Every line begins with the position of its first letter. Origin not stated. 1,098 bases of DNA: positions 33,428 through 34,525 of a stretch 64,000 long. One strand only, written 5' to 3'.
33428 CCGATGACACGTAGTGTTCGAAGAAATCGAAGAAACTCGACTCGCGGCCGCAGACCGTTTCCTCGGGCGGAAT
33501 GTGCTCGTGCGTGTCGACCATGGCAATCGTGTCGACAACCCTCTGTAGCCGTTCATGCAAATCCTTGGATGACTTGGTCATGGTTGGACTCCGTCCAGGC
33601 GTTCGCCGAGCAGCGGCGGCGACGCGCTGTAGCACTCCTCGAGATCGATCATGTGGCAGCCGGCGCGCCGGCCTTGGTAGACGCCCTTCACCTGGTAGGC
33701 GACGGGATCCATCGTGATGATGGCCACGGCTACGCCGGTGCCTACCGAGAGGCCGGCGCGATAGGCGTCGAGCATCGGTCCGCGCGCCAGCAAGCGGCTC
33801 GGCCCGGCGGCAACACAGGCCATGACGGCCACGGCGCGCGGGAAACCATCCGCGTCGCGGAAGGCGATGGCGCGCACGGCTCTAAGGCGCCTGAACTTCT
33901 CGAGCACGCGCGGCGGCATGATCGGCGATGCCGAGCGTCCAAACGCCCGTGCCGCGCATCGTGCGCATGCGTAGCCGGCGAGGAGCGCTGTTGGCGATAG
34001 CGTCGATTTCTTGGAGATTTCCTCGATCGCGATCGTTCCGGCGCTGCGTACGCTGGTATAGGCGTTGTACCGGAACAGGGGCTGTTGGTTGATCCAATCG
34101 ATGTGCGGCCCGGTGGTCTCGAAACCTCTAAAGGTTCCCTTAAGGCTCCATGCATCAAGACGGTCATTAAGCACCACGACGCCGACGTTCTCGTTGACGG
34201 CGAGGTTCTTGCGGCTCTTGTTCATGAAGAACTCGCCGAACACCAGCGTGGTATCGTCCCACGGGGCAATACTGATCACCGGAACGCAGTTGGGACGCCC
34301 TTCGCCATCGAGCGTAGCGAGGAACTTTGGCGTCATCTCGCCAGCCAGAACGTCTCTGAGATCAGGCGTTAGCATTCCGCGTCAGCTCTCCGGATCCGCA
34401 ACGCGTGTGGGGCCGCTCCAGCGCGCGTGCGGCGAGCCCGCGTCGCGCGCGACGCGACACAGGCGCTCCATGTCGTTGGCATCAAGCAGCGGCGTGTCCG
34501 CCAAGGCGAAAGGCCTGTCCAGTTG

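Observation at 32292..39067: A glycyl-radical eliminase operon of unknown substrate under a GntR/LacI sugar-type regulator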

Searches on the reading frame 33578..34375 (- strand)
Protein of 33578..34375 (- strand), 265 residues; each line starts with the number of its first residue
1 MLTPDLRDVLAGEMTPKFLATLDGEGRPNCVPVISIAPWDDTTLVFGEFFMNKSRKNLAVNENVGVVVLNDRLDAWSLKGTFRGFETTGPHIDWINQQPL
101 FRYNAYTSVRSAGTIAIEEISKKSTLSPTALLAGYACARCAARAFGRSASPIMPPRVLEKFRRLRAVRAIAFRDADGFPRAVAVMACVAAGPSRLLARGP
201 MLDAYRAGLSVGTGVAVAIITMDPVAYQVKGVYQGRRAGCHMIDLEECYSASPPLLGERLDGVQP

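Call 4: search_protein_families(library=pfam, proteins=[window:33578-34375:-], max_evalue=0.01)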
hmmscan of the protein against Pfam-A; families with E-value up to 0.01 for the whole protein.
window:33578-34375:- (265 aa): 1 family
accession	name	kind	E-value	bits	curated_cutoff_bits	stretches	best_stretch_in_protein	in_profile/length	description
PF01243.27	PNPOx_N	-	1.1e-07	32.7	28.1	1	17-84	15-75/120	Pyridoxamine 5'-phosphate oxidase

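Call 5: search_protein_families(library=ncbifam, proteins=[window:33578-34375:-], max_evalue=0.01)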
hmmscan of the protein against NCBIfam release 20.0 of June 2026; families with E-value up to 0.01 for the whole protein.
window:33578-34375:- (265 aa): 0 families

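Call 8: search_solved_structures(query=window:33578-34375:-, max_evalue=1, show_alignments=2)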
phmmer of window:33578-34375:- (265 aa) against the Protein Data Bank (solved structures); distinct sequences matched with E-value up to 1: 7.
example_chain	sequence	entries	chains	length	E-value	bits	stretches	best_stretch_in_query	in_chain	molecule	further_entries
7kq2_A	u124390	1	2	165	2.1e-06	30.2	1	1-120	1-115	HupZ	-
5esc_A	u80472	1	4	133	3e-06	29.7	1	1-93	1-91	HupZ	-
7kpz_A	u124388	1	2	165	5.1e-06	29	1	1-93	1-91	HupZ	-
3ezo_A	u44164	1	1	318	0.0014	21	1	118-243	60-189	Malonyl CoA-acyl carrier protein transacylase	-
7ane_ae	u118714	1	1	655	0.08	15.2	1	50-152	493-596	mS53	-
3tgv_A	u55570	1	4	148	0.21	13.9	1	3-78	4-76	Heme-binding protein HutZ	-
2q3l_A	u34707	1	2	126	0.57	12.4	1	2-95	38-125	Uncharacterized protein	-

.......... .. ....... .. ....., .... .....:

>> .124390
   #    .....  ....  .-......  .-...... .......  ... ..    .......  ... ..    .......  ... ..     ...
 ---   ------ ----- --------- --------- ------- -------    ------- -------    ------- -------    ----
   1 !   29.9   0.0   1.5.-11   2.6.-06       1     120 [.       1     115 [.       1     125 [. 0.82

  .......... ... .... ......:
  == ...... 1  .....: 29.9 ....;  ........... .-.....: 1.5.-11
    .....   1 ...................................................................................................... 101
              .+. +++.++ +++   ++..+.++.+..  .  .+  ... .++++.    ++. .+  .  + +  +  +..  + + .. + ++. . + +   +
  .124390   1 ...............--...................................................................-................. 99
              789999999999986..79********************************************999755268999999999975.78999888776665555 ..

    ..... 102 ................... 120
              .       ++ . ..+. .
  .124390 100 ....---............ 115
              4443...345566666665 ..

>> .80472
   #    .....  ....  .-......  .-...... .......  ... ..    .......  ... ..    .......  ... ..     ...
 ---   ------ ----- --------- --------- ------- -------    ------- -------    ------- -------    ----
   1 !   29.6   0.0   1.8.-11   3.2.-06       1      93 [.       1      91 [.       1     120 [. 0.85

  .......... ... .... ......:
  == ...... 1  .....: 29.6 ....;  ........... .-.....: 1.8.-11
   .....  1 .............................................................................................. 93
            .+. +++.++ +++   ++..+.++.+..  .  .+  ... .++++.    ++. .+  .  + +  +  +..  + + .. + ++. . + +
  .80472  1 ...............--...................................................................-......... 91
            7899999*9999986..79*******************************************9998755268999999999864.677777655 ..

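Call 30: find_homologous_proteins(query=window:33578-34375:-, max_evalue=0.00001)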
Query window:33578-34375:- (265 aa): 367 proteins with E <= 0.00001 among 3793 candidates; the best 120 are listed.
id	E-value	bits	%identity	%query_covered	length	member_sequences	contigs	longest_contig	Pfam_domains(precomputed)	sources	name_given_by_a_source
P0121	4.8e-166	568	100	95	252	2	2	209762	PF01243.28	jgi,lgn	-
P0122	3.8e-113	395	65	100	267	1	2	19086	PF01243.28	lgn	-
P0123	1.2e-111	390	67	98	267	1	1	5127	PF01243.28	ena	-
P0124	9.7e-109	380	65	99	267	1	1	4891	PF01243.28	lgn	-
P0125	6.5e-108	378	65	99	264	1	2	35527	PF01243.28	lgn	-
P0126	1.4e-107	377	63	98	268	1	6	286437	PF01243.28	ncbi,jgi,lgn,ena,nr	ncbi:MAG TPA: pyridoxamine 5'-phosphate oxidase family protein [Candidatus Bathyarchaeia archaeon]|n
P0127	6.9e-107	374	63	98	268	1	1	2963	PF01243.28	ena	-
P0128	8.6e-107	374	65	98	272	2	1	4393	PF01243.28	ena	-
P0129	6.5e-106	371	64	98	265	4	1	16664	PF01243.28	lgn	-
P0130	5.0e-105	368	62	98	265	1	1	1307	PF01243.28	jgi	jgi:hypothetical protein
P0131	1.6e-103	363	63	100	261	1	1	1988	PF01243.28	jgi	jgi:hypothetical protein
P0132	4.6e-102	359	62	100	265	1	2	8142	PF01243.28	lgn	-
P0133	5.8e-102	358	62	98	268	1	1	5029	PF01243.28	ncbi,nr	ncbi:MAG: pyridoxamine 5'-phosphate oxidase family protein [Candidatus Hydrogenedentes bacterium]|nr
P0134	3.7e-101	356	61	98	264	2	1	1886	PF01243.28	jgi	jgi:predicted pyridoxine 5'-phosphate oxidase superfamily flavin-nucleotide-binding protein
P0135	9.8e-101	354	63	98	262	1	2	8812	PF01243.28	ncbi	-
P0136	4.6e-100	352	62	98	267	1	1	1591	PF01243.28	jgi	jgi:hypothetical protein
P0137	6.1e-100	352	63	98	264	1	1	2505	PF01243.28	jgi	-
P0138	1.8e-99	350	61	98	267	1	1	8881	PF01243.28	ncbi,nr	ncbi:MAG: pyridoxamine 5'-phosphate oxidase family protein [bacterium]|nr:pyridoxamine 5'-phosphate 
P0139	2.6e-99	350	59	100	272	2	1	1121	PF01243.28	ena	-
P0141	1.1e-98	348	63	98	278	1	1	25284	PF01243.28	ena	-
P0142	1.7e-98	347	62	98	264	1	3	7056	PF01243.28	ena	-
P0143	2.9e-98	346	62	98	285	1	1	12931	PF01243.28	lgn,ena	-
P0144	4.5e-98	346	60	98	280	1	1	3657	PF01243.28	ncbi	-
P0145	7.8e-97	341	62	100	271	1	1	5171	PF01243.28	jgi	-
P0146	4.3e-96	339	64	96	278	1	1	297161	PF01243.28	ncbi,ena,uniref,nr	ncbi:pyridoxamine 5'-phosphate oxidase family protein [Roseovarius pacificus]|uniref:pyridoxamine 5'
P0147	2.0e-95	337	60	98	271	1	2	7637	PF01243.28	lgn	-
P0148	2.1e-95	337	61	98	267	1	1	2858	PF01243.28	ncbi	-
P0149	5.8e-94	332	59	99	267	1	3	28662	PF01243.28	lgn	-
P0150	1.5e-93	331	58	99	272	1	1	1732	PF01243.28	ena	-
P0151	1.7e-93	331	59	98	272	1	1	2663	PF01243.28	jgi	jgi:hypothetical protein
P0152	2.9e-93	330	60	98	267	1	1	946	PF01243.28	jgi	jgi:hypothetical protein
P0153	1.1e-92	328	59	97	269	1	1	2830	PF01243.28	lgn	-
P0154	1.9e-91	324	58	98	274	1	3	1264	PF01243.28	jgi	-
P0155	5.5e-91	322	57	98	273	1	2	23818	PF01243.28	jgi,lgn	jgi:hypothetical protein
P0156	6.3e-91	322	58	98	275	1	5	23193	PF01243.28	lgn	-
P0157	6.6e-91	322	57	100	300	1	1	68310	PF01243.28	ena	-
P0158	7.1e-91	322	59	98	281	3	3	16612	PF01243.28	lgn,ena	-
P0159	1.1e-90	321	58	98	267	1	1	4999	PF01243.28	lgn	-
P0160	2.6e-90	320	56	98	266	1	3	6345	PF01243.28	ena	-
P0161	3.0e-90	320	58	97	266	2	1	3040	PF01243.28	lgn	-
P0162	3.1e-90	320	59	97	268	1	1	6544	PF01243.28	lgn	-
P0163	3.8e-90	320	55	97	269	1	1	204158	PF01243.28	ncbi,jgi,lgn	-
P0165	2.3e-89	317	57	98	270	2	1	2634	PF01243.28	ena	-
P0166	3.5e-89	316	58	97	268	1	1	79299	PF01243.28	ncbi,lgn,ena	-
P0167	4.1e-89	316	58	97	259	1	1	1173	PF01243.28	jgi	jgi:hypothetical protein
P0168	1.0e-88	315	56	98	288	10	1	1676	PF01243.28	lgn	-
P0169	1.2e-88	315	57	98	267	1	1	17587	PF01243.28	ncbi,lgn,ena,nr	ncbi:MAG: hypothetical protein GWP08_07645 [Nitrospiraceae bacterium]|nr:hypothetical protein [Nitro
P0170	4.7e-88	313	58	98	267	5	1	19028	PF01243.28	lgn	-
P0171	5.7e-88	312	57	98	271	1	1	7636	PF01243.28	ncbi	-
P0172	1.0e-87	312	57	98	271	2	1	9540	PF01243.28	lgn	-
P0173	3.6e-87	310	59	97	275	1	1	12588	PF01243.28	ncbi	-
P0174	7.5e-87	309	55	99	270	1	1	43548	PF01243.28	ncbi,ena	-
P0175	1.0e-86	308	54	96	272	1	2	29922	PF01243.28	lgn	-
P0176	1.2e-86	308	52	98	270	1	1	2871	PF01243.28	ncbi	-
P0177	1.5e-86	308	55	98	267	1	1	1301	PF01243.28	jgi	-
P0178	2.7e-86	307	56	97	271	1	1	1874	PF01243.28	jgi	jgi:hypothetical protein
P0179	3.5e-86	307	54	98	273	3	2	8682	PF01243.28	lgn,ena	-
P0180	6.8e-86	306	54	100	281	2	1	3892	PF01243.28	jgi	jgi:pyridoxamine 5'-phosphate oxidase-like protein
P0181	8.0e-86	305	54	99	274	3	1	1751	PF01243.28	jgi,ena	-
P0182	8.1e-86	305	56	100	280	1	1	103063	PF01243.28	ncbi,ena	-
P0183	9.7e-86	305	56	99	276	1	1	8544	PF01243.28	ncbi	-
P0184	1.7e-85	304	56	98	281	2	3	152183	PF01243.28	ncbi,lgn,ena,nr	ncbi:MAG TPA: pyridoxamine 5'-phosphate oxidase family protein [Candidatus Hydrogenedentes bacterium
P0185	2.9e-85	304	55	98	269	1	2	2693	PF01243.28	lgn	-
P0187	1.5e-84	301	55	97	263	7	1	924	PF01243.28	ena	-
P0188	2.1e-84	301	52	96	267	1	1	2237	PF01243.28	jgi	-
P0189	2.3e-84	301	57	98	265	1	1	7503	PF01243.28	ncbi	-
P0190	2.5e-84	300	57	95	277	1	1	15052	PF01243.28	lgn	-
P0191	4.7e-84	300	52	98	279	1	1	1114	PF01243.28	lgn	-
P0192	5.9e-84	299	52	98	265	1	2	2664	PF01243.28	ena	-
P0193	1.0e-83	298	54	98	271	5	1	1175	PF01243.28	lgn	-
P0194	3.1e-83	297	53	98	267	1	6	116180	PF01243.28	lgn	-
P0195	3.8e-83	297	52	98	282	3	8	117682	PF01243.28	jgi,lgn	jgi:predicted pyridoxine 5'-phosphate oxidase superfamily flavin-nucleotide-binding protein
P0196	3.9e-83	297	53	98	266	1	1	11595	PF01243.28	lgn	-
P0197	4.8e-83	296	54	98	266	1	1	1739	PF01243.28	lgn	-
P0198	1.1e-82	295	55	97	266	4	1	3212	PF01243.28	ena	-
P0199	1.5e-82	295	54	97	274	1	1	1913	PF01243.28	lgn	-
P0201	1.8e-82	294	54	97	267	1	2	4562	PF01243.28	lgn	-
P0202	2.1e-82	294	53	98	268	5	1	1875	PF01243.28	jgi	-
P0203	2.6e-82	294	53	97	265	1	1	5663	PF01243.28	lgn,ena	-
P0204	3.7e-82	293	54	98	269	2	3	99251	PF01243.28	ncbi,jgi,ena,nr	ncbi:MAG TPA: pyridoxamine 5'-phosphate oxidase family protein [Candidatus Hydrogenedentes bacterium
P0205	6.3e-82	293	51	100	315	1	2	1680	PF01243.28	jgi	jgi:hypothetical protein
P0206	6.5e-82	293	54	98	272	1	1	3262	PF01243.28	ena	-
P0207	6.6e-82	293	54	98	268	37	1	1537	PF01243.28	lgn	-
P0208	1.6e-81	291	54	98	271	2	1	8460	PF01243.28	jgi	jgi:hypothetical protein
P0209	2.2e-81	291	52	98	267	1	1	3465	PF01243.28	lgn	-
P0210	3.6e-81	290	54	98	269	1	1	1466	PF01243.28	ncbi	-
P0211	7.4e-81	289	51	98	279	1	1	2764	PF01243.28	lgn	-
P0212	8.4e-81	289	53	98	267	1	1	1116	PF01243.28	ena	-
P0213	1.3e-80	288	54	95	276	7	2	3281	PF01243.28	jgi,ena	-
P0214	1.4e-80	288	53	100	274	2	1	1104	PF01243.28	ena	-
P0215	2.1e-80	288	55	98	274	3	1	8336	PF01243.28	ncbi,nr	ncbi:MAG: pyridoxamine 5'-phosphate oxidase family protein [Deltaproteobacteria bacterium]|nr:pyrido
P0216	2.1e-80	288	54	97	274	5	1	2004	PF01243.28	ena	-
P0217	2.5e-80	287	53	98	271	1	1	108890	PF01243.28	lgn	-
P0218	1.4e-79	285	54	98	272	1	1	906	PF01243.28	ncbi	-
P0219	2.4e-79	284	53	100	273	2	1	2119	PF01243.28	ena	-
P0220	4.5e-79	283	53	97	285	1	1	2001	PF01243.28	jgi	jgi:hypothetical protein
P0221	5.2e-79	283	52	98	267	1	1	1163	PF01243.28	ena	-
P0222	6.5e-79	283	51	96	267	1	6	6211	PF01243.28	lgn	-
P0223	9.5e-79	282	51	98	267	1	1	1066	PF01243.28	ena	-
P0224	2.1e-78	281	53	98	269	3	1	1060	PF01243.28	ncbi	-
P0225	8.0e-78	279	53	96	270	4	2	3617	PF01243.28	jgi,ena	-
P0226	1.1e-77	279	47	98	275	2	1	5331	PF01243.28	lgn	-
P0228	4.5e-77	277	51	98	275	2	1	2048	PF01243.28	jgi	-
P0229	1.5e-76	275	55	93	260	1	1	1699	PF01243.28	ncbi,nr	ncbi:MAG TPA: pyridoxamine 5'-phosphate oxidase family protein, partial [Candidatus Hydrogenedentes 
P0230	3.0e-76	274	53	98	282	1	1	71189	PF01243.28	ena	-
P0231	4.5e-76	273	51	98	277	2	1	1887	PF01243.28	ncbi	-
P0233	1.9e-75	271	51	97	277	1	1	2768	PF01243.28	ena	-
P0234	2.0e-75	271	49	98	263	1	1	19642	PF01243.28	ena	-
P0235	2.3e-75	271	48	98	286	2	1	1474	PF01243.28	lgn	-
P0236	2.3e-75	271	50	98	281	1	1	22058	PF01243.28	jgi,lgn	-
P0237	3.0e-75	271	50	100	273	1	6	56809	PF01243.28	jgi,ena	jgi:hypothetical protein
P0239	1.1e-74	269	49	98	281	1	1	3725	PF01243.28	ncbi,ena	-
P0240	5.7e-74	267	47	96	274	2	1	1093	PF01243.28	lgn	-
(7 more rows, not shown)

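Call 33: search_protein_families(library=pfam, proteins=[window:33578-34375:-], max_evalue=0.1)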
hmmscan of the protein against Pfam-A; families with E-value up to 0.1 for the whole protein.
window:33578-34375:- (265 aa): 1 family
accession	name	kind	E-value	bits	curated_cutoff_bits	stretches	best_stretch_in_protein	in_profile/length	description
PF01243.27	PNPOx_N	-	1.1e-07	32.7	28.1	1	17-84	15-75/120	Pyridoxamine 5'-phosphate oxidase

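Call 42: predict_structure(alignment_id=A1)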
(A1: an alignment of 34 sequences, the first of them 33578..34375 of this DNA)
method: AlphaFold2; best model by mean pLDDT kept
length: 265 residues; sequences in the alignment: 34
mean_pLDDT: 92.3   pTM: 0.90
mean pLDDT of the five models: 92.3, 91.4, 90.8, 90.5, 89.6
residues with pLDDT >= 90: 210; 70-90: 44; 50-70: 9; < 50: 2
segments of 3 or more residues with pLDDT < 50: none
pLDDT, mean of each block of 10 residues (from residue 1): 96 95 97 95 90 88 98 97 96 89 71 97 95 96 89 94 96 97 97 96 90 97 91 96 96 78 63
secondary structure, 60 per line:
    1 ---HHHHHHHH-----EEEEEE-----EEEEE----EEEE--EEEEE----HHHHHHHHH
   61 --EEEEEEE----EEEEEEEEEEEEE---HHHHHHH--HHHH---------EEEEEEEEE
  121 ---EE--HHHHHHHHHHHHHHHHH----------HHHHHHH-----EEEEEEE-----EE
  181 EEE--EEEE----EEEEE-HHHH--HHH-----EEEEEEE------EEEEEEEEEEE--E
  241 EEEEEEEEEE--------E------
elements in order: H4-11 E17-22 E28-32 E37-40 E43-47 H52-60 E63-69 E74-86 H90-96 H99-102 E112-120 H128-144 H155-161 E167-173 E179-183 E186-189 E194-198 H200-203 E214-220 E227-237 E240-250

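Call 46: fold_search(model_id=the predicted structure, library=pdb)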
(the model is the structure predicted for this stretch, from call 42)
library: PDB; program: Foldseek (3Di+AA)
matches with E <= 10: 875; with E <= 0.001: 56
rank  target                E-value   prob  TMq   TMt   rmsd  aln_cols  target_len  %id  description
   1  7kq2_A                6.8e-10  1.00  0.39  0.83   2.6       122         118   24  1.98 A resolution crystal structure of Group A Streptococcus H111A HupZ-V5-His6 (released 2021-02-10)
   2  7kq2_B                3.2e-09  1.00  0.39  0.82   2.6       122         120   24  1.98 A resolution crystal structure of Group A Streptococcus H111A HupZ-V5-His6 (released 2021-02-10)
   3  7kpz_B                3.9e-09  1.00  0.39  0.79   2.4       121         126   24  1.70 A resolution crystal structure of Group A Streptococcus HupZ-V5-His6 (released 2021-02-10)
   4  5esc_A                7.2e-09  1.00  0.40  0.84   2.4       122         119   24  Crystal structure of Group A Streptococcus HupZ (released 2016-05-25)
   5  7kpz_A                1.6e-08  1.00  0.40  0.81   3.9       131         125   22  1.70 A resolution crystal structure of Group A Streptococcus HupZ-V5-His6 (released 2021-02-10)
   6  2htd_B                2.4e-06  1.00  0.36  0.74   3.2       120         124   18  CRYSTAL STRUCTURE OF A PUTATIVE PYRIDOXAMINE 5'-PHOSPHATE OXIDASE (LDB0262) FROM LACTOBACILLUS DELBRUECKII SUBSP. AT 1 (released 2006-08-15)
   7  3in6_A                2.7e-06  1.00  0.39  0.69   3.3       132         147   17  Crystal structure of a fmn-binding protein (swol_0183) from syntrophomonas wolfei subsp. wolfei at 2.12 A resolution (released 2009-08-25)
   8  2e83_A                3.7e-06  1.00  0.39  0.80   2.3       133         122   22  T31V mutant of FMN-binding protein from Desulfovibrio vulgaris (Miyazaki F) (released 2008-01-15)
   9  3f7e_B                6.1e-06  1.00  0.38  0.74   3.6       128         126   20  MSMEG_3380 F420 Reductase (released 2009-10-20)
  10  3awh_A                6.8e-06  1.00  0.38  0.78   2.3       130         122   22  E13K mutant of FMN-binding protein from Desulfovibrio vulgaris (Miyazaki F) (released 2012-04-18)
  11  3amf_A                7.2e-06  1.00  0.38  0.79   2.3       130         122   22  E13R mutant of FMN-binding protein from Desulfovibrio vulgaris (Miyazaki F) (released 2011-10-05)
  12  1wlk_A                7.6e-06  1.00  0.37  0.76   3.3       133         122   22  L122E mutant of FMN-binding protein from Desulfovibrio vulgaris (Miyazaki F) (released 2005-07-19)
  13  3f7e_A                8.1e-06  1.00  0.37  0.71   4.1       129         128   21  MSMEG_3380 F420 Reductase (released 2009-10-20)
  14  3a20_A                1.0e-05  1.00  0.39  0.81   2.3       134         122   21  L122K mutant of FMN-binding protein from Desulfovibrio vulgaris (Miyazaki F) (released 2009-05-19)
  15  3a6r_A                1.0e-05  1.00  0.39  0.79   2.4       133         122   20  E13Q mutant of FMN-binding protein from Desulfovibrio vulgaris (Miyazaki F) (released 2010-09-01)
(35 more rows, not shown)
